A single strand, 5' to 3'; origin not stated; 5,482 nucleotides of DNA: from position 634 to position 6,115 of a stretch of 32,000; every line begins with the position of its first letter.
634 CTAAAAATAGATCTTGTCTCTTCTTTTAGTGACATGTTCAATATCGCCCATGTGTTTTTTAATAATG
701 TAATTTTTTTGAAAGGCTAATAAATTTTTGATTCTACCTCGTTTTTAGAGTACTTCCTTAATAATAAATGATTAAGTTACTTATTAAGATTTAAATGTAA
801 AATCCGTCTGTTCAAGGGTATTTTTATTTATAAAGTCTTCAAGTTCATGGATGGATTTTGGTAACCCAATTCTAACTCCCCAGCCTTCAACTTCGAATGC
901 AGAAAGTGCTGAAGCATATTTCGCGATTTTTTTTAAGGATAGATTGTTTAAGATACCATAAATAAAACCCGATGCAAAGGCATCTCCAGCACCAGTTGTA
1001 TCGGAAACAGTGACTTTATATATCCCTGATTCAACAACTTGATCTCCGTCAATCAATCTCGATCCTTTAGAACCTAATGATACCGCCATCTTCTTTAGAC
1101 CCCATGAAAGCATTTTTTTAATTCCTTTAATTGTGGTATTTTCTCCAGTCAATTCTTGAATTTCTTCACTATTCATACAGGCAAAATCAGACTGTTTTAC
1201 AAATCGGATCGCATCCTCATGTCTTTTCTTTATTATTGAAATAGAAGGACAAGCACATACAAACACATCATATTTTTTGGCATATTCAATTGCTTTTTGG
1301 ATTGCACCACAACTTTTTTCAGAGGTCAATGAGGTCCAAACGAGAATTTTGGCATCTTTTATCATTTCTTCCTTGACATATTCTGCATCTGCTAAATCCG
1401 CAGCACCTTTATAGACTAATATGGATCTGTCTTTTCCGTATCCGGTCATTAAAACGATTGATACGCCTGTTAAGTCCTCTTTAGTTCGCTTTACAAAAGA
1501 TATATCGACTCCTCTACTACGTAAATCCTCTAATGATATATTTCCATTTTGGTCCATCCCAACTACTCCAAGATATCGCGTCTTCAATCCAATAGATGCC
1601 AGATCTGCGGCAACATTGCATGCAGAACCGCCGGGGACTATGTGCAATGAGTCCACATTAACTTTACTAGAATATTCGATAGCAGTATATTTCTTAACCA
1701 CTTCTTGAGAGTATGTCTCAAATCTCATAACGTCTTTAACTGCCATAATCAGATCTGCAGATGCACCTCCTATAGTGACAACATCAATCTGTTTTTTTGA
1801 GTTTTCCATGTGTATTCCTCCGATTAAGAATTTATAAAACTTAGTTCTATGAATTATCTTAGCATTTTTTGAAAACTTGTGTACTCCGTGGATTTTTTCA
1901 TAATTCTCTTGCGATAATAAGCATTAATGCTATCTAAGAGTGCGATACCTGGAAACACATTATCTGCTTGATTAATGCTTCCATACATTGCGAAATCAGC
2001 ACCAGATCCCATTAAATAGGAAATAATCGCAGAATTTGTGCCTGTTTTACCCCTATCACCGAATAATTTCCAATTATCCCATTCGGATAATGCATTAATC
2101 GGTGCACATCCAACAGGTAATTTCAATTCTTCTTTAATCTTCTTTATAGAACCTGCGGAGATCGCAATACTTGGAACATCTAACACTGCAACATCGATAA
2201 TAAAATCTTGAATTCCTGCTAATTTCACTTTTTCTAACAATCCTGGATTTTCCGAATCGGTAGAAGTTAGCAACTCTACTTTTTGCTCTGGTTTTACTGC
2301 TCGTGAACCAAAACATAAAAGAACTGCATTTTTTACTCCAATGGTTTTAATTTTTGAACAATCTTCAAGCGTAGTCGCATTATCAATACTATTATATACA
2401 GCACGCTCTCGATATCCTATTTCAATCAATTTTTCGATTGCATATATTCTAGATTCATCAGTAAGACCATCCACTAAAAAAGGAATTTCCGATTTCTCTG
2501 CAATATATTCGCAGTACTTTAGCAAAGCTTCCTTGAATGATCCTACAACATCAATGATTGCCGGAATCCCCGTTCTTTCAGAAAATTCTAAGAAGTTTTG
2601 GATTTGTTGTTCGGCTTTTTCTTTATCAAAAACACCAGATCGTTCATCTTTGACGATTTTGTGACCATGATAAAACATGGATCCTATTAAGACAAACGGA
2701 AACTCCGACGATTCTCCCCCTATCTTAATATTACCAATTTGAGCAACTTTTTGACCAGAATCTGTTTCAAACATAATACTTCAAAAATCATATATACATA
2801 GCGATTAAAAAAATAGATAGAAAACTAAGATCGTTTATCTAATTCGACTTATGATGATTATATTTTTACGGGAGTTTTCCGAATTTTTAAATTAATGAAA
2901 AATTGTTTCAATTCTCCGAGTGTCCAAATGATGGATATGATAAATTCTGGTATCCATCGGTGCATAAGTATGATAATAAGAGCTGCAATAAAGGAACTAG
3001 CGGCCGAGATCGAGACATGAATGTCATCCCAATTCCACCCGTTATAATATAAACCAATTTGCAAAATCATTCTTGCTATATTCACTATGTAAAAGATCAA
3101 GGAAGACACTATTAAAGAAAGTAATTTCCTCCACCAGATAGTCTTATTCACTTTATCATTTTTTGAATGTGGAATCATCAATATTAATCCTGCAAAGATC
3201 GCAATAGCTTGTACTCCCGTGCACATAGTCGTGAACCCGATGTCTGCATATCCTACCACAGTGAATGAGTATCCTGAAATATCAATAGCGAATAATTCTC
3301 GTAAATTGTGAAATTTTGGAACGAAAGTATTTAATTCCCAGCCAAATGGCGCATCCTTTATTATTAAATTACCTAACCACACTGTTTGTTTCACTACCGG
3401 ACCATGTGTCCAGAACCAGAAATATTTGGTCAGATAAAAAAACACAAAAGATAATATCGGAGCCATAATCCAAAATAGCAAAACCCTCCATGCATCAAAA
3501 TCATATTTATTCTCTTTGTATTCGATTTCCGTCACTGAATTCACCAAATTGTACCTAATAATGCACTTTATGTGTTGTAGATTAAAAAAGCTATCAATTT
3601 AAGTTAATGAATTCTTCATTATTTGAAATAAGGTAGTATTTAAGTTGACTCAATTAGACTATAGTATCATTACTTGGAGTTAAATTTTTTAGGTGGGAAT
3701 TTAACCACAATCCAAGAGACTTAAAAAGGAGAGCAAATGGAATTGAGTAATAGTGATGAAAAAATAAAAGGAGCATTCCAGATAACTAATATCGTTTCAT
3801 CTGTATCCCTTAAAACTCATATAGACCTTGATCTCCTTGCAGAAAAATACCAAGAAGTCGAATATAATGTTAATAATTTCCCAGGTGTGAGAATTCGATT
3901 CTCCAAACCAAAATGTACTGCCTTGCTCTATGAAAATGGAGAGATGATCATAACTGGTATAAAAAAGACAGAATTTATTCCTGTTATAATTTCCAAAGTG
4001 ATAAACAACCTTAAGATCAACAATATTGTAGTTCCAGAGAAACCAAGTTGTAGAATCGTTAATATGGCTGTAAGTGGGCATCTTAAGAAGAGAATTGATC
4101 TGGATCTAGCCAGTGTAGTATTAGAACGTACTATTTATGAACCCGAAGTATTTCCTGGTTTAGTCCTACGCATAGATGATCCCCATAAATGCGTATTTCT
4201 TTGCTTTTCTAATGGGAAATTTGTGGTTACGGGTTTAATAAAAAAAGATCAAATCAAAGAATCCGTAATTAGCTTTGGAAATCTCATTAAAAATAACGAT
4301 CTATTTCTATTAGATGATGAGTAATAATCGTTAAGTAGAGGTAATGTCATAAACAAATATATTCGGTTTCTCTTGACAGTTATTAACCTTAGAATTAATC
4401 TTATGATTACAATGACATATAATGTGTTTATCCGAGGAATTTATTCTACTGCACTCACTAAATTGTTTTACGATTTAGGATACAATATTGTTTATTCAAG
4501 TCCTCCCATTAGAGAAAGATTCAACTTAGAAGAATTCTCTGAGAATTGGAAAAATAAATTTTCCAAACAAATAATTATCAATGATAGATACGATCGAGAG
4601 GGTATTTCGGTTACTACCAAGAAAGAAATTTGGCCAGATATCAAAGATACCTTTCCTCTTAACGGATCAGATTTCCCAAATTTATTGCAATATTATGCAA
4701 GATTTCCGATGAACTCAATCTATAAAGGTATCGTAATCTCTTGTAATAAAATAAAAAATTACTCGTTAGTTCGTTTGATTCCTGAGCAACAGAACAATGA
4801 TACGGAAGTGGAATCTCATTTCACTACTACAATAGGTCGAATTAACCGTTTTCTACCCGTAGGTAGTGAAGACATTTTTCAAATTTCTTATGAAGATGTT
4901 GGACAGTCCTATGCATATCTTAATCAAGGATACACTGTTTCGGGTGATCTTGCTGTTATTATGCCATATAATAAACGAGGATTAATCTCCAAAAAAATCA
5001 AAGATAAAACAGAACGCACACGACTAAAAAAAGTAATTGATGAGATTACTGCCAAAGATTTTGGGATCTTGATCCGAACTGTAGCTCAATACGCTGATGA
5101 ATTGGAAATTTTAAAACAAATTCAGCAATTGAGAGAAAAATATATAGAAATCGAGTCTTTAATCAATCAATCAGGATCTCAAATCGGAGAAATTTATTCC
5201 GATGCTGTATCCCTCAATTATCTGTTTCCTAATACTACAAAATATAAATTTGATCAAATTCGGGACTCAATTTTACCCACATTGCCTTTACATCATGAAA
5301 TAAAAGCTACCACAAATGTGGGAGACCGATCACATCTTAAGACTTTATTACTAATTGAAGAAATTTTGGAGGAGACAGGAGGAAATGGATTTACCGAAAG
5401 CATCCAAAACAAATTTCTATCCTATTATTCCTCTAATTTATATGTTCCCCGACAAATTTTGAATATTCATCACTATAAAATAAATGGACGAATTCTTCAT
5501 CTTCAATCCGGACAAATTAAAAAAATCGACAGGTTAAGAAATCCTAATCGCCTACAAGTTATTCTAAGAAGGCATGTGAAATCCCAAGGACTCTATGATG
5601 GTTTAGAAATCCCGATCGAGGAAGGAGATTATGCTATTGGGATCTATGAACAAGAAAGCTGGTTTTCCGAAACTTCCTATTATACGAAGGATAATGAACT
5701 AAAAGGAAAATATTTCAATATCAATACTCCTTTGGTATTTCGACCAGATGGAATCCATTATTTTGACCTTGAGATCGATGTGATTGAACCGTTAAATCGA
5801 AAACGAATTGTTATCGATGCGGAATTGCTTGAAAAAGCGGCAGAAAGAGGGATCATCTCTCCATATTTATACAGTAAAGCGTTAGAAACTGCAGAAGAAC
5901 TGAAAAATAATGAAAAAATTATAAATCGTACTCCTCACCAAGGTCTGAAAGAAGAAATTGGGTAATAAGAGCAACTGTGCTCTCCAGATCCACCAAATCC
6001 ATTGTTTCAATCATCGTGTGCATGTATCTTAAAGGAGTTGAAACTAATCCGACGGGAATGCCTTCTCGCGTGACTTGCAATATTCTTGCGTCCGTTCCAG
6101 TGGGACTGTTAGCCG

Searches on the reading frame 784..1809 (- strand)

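Call 83: search_protein_families(library=pfam, proteins=[window:784-1809:-], max_evalue=0.0001)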
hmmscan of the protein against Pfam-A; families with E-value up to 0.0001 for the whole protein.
window:784-1809:- (341 aa): 1 family
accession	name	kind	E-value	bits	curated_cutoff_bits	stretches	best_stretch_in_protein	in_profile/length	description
PF00294.29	PfkB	-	1.7e-51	175.8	25.8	1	44-318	21-301/302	pfkB family carbohydrate kinase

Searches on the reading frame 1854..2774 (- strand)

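Call 83: search_protein_families(library=pfam, proteins=[window:1854-2774:-], max_evalue=0.0001)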
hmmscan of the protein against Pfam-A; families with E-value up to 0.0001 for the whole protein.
window:1854-2774:- (306 aa): 1 family
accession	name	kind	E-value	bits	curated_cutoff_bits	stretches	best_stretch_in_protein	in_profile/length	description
PF02007.24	MtrH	-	1.2e-68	231.9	22.8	1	8-291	3-294/299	Tetrahydromethanopterin S-methyltransferase MtrH subunit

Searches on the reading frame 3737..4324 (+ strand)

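Call 83: search_protein_families(library=pfam, proteins=[window:3737-4324:+], max_evalue=0.0001)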
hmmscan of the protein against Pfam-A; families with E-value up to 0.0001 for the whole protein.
window:3737-4324:+ (195 aa): 1 family
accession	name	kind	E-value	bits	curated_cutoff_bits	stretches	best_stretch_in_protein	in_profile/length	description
PF00352.27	TBP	-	1.4e-39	134.2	22.9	2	14-93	2-83/85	Transcription factor TFIID (or TATA-binding protein, TBP)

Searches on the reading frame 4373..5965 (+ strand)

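Call 83: search_protein_families(library=pfam, proteins=[window:4373-5965:+], max_evalue=0.0001)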
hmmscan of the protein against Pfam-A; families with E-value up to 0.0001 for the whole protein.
window:4373-5965:+ (530 aa): 2 families
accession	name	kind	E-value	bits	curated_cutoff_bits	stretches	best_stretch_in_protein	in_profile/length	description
PF10150.14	RNase_E_G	-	2.3e-16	60.5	25.5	1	189-296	2-108/270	Ribonuclease E/G family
PF04167.18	DUF402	-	8.9e-10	39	23.9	1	420-482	2-64/68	Protein of unknown function (DUF402)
